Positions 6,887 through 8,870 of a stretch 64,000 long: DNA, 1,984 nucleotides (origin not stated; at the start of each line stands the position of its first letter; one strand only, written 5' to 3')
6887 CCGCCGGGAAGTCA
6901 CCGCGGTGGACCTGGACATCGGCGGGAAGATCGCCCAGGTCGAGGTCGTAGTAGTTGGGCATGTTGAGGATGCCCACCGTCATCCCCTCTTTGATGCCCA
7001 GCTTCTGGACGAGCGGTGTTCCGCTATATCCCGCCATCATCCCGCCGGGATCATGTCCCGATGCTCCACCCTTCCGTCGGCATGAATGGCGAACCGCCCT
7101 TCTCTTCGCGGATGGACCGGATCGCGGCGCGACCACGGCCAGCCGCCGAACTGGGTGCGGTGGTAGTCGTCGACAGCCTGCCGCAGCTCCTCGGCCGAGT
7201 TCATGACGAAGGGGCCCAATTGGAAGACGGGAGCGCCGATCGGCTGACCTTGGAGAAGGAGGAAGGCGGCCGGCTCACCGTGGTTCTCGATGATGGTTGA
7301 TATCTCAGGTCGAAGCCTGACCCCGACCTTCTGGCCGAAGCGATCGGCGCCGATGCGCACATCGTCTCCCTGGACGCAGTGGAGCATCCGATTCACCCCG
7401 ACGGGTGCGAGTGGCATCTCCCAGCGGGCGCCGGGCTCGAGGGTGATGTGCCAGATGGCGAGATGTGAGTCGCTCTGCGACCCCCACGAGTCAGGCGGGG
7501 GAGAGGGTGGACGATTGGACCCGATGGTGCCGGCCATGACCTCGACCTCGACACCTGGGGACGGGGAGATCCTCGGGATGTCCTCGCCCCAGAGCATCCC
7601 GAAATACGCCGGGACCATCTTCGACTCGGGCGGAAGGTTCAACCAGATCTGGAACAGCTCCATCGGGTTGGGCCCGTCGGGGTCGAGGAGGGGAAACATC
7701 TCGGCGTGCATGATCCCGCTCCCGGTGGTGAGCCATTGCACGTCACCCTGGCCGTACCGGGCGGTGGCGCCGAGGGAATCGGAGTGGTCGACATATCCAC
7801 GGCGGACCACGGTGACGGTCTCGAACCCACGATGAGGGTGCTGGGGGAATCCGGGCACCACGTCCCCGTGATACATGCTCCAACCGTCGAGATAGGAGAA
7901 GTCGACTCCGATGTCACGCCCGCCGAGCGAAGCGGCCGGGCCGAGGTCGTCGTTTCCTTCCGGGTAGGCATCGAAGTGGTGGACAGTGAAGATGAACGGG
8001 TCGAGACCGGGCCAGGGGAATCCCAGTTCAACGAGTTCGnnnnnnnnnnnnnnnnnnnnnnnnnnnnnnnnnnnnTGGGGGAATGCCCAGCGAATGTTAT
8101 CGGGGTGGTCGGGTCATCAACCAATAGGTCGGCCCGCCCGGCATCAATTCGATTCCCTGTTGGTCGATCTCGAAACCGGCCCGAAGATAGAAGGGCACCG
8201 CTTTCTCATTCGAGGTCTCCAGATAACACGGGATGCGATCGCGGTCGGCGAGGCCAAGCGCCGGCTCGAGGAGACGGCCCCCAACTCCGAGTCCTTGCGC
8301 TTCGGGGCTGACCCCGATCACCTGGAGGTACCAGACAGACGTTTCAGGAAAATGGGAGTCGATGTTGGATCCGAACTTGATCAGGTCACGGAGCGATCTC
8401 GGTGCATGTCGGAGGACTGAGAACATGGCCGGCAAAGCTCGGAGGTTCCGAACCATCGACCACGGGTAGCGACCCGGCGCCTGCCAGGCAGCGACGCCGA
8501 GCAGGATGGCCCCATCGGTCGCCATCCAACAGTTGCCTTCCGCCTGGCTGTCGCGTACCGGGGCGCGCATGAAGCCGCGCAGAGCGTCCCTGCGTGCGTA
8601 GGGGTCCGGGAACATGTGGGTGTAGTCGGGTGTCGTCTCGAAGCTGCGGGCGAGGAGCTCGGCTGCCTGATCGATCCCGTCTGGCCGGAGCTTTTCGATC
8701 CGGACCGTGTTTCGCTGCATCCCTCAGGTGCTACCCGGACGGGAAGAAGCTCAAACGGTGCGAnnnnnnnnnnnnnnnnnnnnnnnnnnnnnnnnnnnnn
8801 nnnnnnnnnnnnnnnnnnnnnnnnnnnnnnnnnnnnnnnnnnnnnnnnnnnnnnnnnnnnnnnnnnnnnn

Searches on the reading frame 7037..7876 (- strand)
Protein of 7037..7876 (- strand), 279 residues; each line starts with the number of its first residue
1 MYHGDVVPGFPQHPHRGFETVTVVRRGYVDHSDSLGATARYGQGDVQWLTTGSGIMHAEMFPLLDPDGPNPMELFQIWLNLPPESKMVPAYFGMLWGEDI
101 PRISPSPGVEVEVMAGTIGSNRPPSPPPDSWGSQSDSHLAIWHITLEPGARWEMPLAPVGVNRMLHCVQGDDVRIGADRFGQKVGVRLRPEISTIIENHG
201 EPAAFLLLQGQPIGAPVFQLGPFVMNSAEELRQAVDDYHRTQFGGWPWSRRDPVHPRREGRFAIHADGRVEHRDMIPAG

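Call 54: search_protein_families(library=pfam, max_evalue=0.001, proteins=[window:7037-7876:-])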
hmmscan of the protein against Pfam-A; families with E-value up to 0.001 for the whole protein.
window:7037-7876:- (279 aa): 2 families
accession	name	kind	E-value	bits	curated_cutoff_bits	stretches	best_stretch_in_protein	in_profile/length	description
PF02678.22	Pirin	-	1e-23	83.8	26.1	1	5-79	37-108/108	Pirin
PF05726.19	Pirin_C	-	8.6e-21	74.7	27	1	142-244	2-103/103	Pirin C-terminal cupin domain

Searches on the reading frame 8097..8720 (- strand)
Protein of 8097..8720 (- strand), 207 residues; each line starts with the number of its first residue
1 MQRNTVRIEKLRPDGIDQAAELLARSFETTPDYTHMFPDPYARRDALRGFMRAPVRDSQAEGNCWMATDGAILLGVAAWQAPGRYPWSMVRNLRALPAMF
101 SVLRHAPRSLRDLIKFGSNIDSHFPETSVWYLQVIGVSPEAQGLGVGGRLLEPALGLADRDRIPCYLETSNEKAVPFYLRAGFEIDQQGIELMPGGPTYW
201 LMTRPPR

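Call 54: search_protein_families(library=pfam, max_evalue=0.001, proteins=[window:8097-8720:-])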
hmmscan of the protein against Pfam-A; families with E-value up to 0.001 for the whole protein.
window:8097-8720:- (207 aa): 4 families
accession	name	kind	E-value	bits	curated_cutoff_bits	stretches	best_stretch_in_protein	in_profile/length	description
PF00583.31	Acetyltransf_1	-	2.7e-08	34.5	20.7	1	123-183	55-116/116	Acetyltransferase (GNAT) family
PF13508.13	Acetyltransf_7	-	3.8e-08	34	27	1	129-184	29-83/84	Acetyltransferase (GNAT) domain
PF13673.13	Acetyltransf_10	-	5.4e-05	23.6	23.6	1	131-185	53-109/128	Acetyltransferase (GNAT) domain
PF13527.13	Acetyltransf_9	-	0.00052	20.4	25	0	130-185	73-126/127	Acetyltransferase (GNAT) domain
